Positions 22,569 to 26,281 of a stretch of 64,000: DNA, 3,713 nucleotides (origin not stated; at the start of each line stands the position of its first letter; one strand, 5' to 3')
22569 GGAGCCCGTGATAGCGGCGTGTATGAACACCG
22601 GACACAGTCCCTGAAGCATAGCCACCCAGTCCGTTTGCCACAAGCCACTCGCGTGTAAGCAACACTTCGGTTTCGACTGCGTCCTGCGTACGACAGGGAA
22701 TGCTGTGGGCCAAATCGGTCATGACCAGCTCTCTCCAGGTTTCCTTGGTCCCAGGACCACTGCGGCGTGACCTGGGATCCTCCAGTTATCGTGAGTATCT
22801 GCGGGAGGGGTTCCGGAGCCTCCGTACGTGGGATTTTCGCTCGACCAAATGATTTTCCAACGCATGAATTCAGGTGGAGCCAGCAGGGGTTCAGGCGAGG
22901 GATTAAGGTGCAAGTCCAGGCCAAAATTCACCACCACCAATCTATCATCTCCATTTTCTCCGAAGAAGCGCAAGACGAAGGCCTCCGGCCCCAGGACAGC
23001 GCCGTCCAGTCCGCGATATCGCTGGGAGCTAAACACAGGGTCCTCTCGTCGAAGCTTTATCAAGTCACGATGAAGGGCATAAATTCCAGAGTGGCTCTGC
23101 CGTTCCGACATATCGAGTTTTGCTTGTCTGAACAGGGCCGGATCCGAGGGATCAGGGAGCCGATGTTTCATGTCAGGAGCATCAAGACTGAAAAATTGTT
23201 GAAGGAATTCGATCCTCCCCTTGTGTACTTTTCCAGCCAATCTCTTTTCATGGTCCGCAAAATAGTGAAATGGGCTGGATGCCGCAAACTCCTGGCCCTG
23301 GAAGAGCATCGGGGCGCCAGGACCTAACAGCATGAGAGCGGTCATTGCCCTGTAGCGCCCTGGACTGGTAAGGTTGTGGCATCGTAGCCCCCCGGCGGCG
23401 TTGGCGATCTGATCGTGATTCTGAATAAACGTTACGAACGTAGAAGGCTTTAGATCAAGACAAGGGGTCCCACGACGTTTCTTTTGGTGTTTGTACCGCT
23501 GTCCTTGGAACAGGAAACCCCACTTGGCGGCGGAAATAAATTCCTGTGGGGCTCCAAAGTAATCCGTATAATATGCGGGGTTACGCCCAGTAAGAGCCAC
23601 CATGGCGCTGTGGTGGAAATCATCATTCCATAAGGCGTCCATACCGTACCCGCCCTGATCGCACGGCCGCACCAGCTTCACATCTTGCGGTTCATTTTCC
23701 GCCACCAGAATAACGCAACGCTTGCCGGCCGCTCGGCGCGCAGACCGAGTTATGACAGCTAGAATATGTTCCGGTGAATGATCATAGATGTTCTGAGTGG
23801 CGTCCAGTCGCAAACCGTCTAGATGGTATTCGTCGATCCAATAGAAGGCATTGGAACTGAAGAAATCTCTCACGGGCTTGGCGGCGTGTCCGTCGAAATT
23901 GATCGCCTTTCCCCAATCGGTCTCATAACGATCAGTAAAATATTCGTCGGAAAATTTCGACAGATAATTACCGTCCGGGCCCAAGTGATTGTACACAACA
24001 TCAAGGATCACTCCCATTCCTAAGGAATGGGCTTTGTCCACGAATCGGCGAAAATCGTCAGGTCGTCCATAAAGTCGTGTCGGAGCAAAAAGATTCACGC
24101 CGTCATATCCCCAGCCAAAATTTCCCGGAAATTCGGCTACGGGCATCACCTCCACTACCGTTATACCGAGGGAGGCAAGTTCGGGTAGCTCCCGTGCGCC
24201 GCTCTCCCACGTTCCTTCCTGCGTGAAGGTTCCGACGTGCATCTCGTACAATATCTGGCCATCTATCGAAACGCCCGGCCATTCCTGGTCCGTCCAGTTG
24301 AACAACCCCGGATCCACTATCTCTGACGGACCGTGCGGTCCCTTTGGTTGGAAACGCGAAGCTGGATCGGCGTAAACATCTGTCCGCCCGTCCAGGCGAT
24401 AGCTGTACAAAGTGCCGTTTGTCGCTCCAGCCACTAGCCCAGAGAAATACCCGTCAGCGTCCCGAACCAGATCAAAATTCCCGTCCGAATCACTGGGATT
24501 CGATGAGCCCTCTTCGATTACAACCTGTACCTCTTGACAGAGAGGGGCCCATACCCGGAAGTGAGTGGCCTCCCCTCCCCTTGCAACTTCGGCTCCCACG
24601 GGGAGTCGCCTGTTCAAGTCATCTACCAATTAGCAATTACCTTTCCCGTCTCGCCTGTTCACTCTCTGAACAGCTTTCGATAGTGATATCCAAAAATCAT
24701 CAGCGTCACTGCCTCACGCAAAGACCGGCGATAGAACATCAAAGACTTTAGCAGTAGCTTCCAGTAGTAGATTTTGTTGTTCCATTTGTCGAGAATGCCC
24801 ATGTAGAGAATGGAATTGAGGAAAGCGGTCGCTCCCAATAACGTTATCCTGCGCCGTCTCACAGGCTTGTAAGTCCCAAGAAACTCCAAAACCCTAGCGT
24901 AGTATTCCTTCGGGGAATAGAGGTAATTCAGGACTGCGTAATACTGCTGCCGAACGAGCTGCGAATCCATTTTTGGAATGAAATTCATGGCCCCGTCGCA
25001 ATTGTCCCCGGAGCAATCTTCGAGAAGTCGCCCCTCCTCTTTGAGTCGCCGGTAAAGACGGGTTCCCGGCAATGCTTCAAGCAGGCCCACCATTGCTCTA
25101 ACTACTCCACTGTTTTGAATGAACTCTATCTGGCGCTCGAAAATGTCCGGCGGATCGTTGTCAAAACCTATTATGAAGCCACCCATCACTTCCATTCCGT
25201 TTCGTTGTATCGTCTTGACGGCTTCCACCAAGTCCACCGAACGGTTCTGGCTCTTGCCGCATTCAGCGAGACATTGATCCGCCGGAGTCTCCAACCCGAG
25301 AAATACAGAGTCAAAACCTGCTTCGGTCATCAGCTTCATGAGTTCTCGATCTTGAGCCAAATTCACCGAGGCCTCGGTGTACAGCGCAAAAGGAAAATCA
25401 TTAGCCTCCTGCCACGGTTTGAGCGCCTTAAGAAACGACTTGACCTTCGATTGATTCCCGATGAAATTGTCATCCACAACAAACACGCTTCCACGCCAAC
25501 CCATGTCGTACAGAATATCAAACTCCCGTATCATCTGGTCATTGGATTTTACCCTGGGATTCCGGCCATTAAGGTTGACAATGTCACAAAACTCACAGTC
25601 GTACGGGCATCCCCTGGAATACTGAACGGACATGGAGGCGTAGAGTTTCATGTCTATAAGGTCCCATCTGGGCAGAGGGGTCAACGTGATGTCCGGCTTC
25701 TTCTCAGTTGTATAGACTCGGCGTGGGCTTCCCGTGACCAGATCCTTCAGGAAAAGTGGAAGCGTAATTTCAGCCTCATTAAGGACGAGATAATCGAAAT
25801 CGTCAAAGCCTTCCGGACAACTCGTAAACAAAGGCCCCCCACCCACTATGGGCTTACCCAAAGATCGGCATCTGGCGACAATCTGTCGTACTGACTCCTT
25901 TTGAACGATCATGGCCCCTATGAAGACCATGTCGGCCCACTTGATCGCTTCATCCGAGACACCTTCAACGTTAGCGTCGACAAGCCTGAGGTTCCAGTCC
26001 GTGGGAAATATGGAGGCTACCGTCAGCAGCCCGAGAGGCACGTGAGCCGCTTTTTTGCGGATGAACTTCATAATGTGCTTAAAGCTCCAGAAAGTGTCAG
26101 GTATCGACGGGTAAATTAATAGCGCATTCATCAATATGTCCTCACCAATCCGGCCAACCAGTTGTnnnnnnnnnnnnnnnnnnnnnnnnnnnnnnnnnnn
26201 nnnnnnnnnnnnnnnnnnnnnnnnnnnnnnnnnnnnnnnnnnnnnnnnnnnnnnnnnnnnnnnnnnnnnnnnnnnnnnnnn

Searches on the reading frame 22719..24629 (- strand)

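Call 16: search_protein_families(library=pfam, proteins=[window:22719-24629:-], max_evalue=0.001)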
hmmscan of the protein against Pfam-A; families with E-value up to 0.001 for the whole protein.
window:22719-24629:- (636 aa): 3 families
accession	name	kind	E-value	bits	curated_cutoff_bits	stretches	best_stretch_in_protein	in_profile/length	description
PF00128.31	Alpha-amylase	-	5.9e-17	62.5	22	1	139-239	16-113/446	Alpha amylase, catalytic domain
PF11941.14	DUF3459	-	1e-15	58.3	22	1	519-625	1-89/90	Domain of unknown function (DUF3459)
PF02922.24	CBM_48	-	2.3e-05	25.1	22.4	1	11-89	2-81/83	Carbohydrate-binding module 48 (Isoamylase N-terminal domain)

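Call 67: search_protein_families(library=ncbifam, proteins=[window:22719-24629:-], max_evalue=0.00001)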
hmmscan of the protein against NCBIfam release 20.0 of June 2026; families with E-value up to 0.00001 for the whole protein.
window:22719-24629:- (636 aa): 22 families
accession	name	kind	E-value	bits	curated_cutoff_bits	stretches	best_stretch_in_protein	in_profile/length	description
TIGR02402.1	trehalose_TreZ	equivalog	2e-177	590.8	538.8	1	23-569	2-537/545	malto-oligosyltrehalose trehalohydrolase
NF003811.1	PRK05402.1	equivalog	1.3e-50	172.6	741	1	17-280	26-305/619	1,4-alpha-glucan branching protein GlgB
NF008967.0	PRK12313.1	equivalog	3.4e-50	171.1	577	1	14-281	32-314/633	1,4-alpha-glucan branching protein GlgB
TIGR01515.1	branching_enzym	equivalog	2.9e-44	151.7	463.95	1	16-281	24-295/607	1,4-alpha-glucan branching enzyme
NF009221.0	PRK12568.1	equivalog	8.5e-36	123.3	1270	1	19-280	150-427/745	1,4-alpha-glucan branching enzyme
NF011293.0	PRK14705.1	equivalog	1e-34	119.4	2376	1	22-280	640-908/1224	1,4-alpha-glucan branching enzyme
NF011294.0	PRK14706.1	equivalog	1.4e-34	119.4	1284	1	16-280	37-313/642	1,4-alpha-glucan branching enzyme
TIGR02104.1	pulA_typeI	equivalog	7.6e-24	83.7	504.5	2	115-277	141-320/605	type I pullulanase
TIGR02100.1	glgX_debranch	equivalog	8.3e-24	83.6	640.9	1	102-278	133-343/688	glycogen debranching protein GlgX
TIGR02456.1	treS_nterm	equivalog_domain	1.7e-13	50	678.35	1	126-223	7-108/539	maltose alpha-D-glucosyltransferase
NF002983.0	PRK03705.1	equivalog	5.3e-13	47.9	901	1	105-318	131-376/658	glycogen debranching protein GlgX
NF041321.1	Alpha-amyl_MalA_Halo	equivalog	3.6e-11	42.2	875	1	125-227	260-366/666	alpha-amylase MalA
TIGR02401.1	trehalose_TreY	equivalog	2.2e-10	39.5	498.65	1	137-219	11-93/838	malto-oligosyltrehalose synthase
NF041090.1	Cyc-maltodext_AglB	equivalog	1.1e-09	37.7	540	1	146-281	69-211/470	cyclomaltodextrinase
TIGR02102.1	pullulan_Gpos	equivalog_domain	2.3e-09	35.6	1042.25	1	169-278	525-644/1113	pullulanase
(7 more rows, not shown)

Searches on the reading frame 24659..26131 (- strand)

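Call 16: search_protein_families(library=pfam, proteins=[window:24659-26095:-], max_evalue=0.001)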
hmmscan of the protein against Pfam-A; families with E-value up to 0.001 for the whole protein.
window:24659-26095:- (478 aa): 3 families
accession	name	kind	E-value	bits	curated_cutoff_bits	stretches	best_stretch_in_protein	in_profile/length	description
PF13282.11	DUF4070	-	1.3e-31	110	22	1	345-478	1-137/144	Domain of unknown function (DUF4070)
PF04055.27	Radical_SAM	-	5.1e-16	59.7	29.5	1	158-325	2-165/166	Radical SAM superfamily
PF02310.24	B12-binding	-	2e-09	37.8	32.1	1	18-113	12-118/121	B12 binding domain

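Call 67: search_protein_families(library=ncbifam, proteins=[window:24659-26131:-], max_evalue=0.00001)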
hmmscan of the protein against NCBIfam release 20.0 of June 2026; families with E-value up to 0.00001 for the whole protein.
window:24659-26131:- (490 aa): 15 families
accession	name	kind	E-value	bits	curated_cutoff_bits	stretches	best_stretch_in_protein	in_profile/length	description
TIGR04479.1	bcpD_PhpK_rSAM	subfamily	5.6e-24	84.4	600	1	163-341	238-409/504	PhpK family radical SAM P-methyltransferase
TIGR04072.2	rSAM_ladder_B12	equivalog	1.6e-21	76.4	360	1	78-393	83-400/443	lipid biosynthesis B12-binding/radical SAM protein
TIGR03471.1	HpnJ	equivalog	7.4e-19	68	577.6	1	167-413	198-435/472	hopanoid biosynthesis associated radical SAM protein HpnJ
TIGR04013.1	B12_SAM_MJ_1487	hypoth_equivalog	9.3e-19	67.5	251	1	67-361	45-355/382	TIGR04013 family B12-binding domain/radical SAM domain-containing protein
NF050148.1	rSAM_ApyD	equivalog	2.1e-17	62.8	750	1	94-363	105-393/645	RiPP biosynthesis radical SAM protein ApyD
TIGR04014.1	B12_SAM_MJ_0865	equivalog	7.9e-15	54.6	360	1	78-362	54-357/434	methyl-coenzyme M reductase glutamine C-methyltransferase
TIGR02026.1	BchE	equivalog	9.4e-15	54.4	481.35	1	154-375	175-398/497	magnesium-protoporphyrin IX monomethyl ester anaerobic oxidative cyclase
TIGR04367.1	HpnR_B12_rSAM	equivalog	4e-12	45.4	650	1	163-320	183-332/490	hopanoid C-3 methylase HpnR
NF045585.1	rSAM_slr0320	equivalog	1e-11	44.1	775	1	167-288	236-355/511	photosystem II high light acclimation radical SAM protein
NF033712.0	B12_rSAM_KedN5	subfamily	2e-10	39.6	700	1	169-331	198-360/624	KedN5 family methylcobalamin-dependent radical SAM C-methyltransferase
NF033070.1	rSAM_AprD4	equivalog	1.4e-09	37.4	500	1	144-368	166-395/456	AprD4 family radical SAM diol-dehydratase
TIGR03975.1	rSAM_ocin_1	subfamily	4.9e-08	31.9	281.85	1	167-339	262-428/606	RiPP maturation radical SAM C-methyltransferase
TIGR04295.1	B12_rSAM_oligo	hypoth_equivalog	8.8e-08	31.2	400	1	166-345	200-366/422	TIGR04295 family B12-binding domain-containing radical SAM protein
NF038361.1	rSAM_Sden_1168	equivalog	1.3e-07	30.6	575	1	167-368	283-478/560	Sden_1168 family B12-binding radical SAM P-methyltransferase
NF040542.1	rSAM_RCCLKC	equivalog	1.7e-07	30.8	450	1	167-321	181-330/423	arsinothricin biosynthesis radical SAM protein ArsL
